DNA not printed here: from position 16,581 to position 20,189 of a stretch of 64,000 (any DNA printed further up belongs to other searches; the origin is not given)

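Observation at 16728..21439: Apparently intact Sfp-type PPTase fused to a KS-AT-DH scaffold whose catalytic residues all look substituted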

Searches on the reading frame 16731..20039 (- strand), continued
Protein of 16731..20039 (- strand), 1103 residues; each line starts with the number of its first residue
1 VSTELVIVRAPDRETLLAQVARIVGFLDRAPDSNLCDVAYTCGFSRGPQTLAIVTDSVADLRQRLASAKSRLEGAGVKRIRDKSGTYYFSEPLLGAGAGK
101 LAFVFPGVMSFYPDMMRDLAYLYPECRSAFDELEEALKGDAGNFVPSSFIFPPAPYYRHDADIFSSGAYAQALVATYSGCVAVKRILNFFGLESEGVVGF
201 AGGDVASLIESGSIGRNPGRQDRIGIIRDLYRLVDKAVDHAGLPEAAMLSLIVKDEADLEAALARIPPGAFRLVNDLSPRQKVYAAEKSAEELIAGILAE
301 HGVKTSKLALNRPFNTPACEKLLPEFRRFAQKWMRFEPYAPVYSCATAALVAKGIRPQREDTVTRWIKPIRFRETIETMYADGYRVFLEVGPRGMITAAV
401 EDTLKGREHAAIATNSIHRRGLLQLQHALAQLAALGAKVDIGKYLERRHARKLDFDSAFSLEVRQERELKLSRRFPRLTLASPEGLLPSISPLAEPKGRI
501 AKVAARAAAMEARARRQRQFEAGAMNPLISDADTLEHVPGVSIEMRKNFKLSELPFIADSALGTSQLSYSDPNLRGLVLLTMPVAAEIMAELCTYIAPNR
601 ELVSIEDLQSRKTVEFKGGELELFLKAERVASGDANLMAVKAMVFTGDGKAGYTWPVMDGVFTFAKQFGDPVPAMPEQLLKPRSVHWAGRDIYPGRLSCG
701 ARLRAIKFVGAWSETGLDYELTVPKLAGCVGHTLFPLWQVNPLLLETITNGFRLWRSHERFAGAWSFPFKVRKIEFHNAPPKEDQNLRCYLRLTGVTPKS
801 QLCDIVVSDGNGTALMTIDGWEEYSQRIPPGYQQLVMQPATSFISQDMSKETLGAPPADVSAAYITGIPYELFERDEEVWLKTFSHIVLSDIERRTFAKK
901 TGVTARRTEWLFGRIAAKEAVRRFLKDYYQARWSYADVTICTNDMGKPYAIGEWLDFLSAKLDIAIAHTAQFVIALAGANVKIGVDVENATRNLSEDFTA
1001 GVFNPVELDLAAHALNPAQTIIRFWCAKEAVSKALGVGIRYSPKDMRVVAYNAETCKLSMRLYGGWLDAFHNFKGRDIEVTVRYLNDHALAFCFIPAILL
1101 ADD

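Call 12: search_solved_structures(query=window:16731-20039:-, show_alignments=4, max_evalue=0.01)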
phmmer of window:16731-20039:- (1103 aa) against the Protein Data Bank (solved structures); distinct sequences matched with E-value up to 0.01: 44.
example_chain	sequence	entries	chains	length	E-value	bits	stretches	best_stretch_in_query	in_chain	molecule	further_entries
4mz0_A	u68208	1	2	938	4.7e-17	64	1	23-399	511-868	CurL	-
6iyo_A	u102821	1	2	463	1.2e-14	56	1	93-439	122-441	Type I modular polyketide synthase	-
8jpt_A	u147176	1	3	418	2.4e-13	51.8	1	16-421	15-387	Polyene macrolide polyketide synthase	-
11sz_A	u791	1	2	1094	6.6e-13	50.3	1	98-443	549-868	6-deoxyerythronolide-B synthase, Erythronolide synthase EryA2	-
9iyw_A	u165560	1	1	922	7.2e-13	50.2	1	97-449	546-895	Polyketide synthase,GfsA KSQ-AncAT chimeric protein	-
8in9_A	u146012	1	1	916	9.2e-12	46.5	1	97-452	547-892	Polyketide synthase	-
7vee_A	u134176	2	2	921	9.3e-12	46.5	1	97-452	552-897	Polyketide synthase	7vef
3hjv_A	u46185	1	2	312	1.1e-11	46.3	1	99-412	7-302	Malonyl Coa-acyl carrier protein transacylase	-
3qat_A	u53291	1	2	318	2.5e-09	38.5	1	96-400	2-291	Malonyl CoA-acyl carrier protein transacylase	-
7vt1_A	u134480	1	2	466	4.8e-09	37.5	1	98-456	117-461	Type I modular polyketide synthase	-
7vrs_A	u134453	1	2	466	9.9e-09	36.5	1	98-456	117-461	Type I modular polyketide synthase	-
3im8_A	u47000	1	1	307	2e-08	35.5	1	100-401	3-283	Malonyl acyl carrier protein transacylase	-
7s6b_A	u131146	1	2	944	1.5e-07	32.6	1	14-445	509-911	Polyketide synthase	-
8jpu_A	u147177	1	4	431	3e-07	31.6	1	16-412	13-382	Tylactone synthase modules 4 & 5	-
6u0j_A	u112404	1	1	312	2.2e-06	28.7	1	100-400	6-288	Malonyl CoA-acyl carrier protein transacylase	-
2was_A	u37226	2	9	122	0.005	17.6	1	982-1090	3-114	3-OXOACYL-[ACYL-CARRIER-PROTEIN] SYNTHASE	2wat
2was_B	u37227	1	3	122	0.0065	17.2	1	982-1090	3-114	3-OXOACYL-[ACYL-CARRIER-PROTEIN] SYNTHASE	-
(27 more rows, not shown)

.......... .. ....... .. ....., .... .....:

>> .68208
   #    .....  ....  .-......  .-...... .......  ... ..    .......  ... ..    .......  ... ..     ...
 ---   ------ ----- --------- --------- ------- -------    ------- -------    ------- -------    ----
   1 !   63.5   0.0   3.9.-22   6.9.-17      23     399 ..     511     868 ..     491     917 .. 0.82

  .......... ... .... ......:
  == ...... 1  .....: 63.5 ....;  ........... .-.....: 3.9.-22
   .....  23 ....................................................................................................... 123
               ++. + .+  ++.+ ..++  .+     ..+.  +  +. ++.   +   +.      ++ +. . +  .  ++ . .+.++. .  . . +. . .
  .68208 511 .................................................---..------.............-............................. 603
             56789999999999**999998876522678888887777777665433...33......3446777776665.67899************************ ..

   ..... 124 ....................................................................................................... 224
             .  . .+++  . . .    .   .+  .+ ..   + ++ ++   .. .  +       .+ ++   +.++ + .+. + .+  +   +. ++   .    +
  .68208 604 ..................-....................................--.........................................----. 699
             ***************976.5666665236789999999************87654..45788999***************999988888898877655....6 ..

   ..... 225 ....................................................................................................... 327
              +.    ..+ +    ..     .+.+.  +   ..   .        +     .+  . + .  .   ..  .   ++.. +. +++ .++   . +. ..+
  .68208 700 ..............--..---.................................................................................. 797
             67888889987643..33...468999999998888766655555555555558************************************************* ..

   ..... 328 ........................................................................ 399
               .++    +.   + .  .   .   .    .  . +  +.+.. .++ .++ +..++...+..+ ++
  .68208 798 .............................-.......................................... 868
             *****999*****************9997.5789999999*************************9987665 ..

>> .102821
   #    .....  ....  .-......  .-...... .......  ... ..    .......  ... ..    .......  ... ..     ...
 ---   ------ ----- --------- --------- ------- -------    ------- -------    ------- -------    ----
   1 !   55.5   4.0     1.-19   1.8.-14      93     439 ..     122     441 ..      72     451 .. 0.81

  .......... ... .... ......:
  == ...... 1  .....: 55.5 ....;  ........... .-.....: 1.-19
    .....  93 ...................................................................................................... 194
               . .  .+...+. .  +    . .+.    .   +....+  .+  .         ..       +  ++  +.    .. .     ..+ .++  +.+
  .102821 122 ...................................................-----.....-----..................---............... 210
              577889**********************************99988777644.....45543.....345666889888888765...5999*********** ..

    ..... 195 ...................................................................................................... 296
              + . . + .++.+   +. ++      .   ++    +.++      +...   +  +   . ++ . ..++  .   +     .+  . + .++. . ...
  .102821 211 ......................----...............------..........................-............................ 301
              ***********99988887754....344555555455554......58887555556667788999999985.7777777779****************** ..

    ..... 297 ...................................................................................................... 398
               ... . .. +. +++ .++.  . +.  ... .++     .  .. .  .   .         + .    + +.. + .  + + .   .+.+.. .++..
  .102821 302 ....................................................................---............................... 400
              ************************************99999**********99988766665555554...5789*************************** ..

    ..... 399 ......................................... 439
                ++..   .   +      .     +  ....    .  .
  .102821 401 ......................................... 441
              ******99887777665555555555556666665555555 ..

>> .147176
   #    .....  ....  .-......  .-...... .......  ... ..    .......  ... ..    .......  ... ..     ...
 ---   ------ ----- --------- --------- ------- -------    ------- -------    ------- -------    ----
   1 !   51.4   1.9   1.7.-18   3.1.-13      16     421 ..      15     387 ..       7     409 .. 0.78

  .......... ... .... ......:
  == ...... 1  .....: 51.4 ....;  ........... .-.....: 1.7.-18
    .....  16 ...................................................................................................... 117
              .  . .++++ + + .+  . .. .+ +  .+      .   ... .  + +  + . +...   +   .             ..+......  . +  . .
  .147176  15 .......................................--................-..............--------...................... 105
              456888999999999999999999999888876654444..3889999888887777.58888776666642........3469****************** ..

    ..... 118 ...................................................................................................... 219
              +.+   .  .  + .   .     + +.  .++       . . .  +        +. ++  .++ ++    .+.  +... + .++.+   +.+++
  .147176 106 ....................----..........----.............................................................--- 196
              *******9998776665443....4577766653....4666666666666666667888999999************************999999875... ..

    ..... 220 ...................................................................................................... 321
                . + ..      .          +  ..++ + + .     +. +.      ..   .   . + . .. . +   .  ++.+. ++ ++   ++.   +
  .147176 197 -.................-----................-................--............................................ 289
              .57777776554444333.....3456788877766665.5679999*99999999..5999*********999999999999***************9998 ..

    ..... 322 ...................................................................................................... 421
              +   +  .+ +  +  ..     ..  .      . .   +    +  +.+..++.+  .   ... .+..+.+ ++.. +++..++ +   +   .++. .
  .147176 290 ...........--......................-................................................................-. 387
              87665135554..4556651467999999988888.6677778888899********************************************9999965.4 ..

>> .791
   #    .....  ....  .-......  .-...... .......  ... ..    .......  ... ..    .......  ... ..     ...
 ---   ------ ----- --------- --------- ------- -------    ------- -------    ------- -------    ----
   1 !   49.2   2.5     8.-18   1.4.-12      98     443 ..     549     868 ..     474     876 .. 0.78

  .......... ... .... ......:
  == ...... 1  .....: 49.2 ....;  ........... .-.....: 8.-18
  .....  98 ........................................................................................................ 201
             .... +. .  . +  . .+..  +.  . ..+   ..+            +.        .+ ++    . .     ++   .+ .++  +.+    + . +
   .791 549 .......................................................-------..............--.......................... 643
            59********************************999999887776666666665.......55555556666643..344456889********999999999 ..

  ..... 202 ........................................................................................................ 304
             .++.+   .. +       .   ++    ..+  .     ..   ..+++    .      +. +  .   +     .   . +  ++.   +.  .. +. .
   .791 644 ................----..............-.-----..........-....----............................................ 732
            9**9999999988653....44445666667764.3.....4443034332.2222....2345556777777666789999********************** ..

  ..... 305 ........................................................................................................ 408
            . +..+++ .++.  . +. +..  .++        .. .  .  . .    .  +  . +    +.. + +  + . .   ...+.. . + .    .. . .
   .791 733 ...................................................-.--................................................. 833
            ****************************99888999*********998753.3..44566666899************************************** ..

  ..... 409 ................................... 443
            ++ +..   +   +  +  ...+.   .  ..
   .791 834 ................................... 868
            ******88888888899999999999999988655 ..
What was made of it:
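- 18720..19754 (-): AT-like pseudo-acyltransferase (residues 96-440). GQGSQ becomes GVMSF. GHSxG becomes GFAGG (Ser column = A201, 19437-19439). AFHS becomes PFNT (N315). PDB alignments (call 12).
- On Malonyl/acyl-CoA:ACP acyltransferase (FabD / PKS AT): phmmer E 5e-17 to 1e-11 against CurL, salinomycin and FabD structures (call 12). GFAGG and PFNT (call 12).
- On Sfp-type (group II) 4'-phosphopantetheinyl transferase: Residues 881-975 and 982-1090 each align to AcpS-type structures (call 12).
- Closest known: Fungal type I FAS alpha-subunit with a C-terminal PPTase domain. Same: The yeast PPT domain (2was) is a weak sequence hit to residues 982-1090 (call 12).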
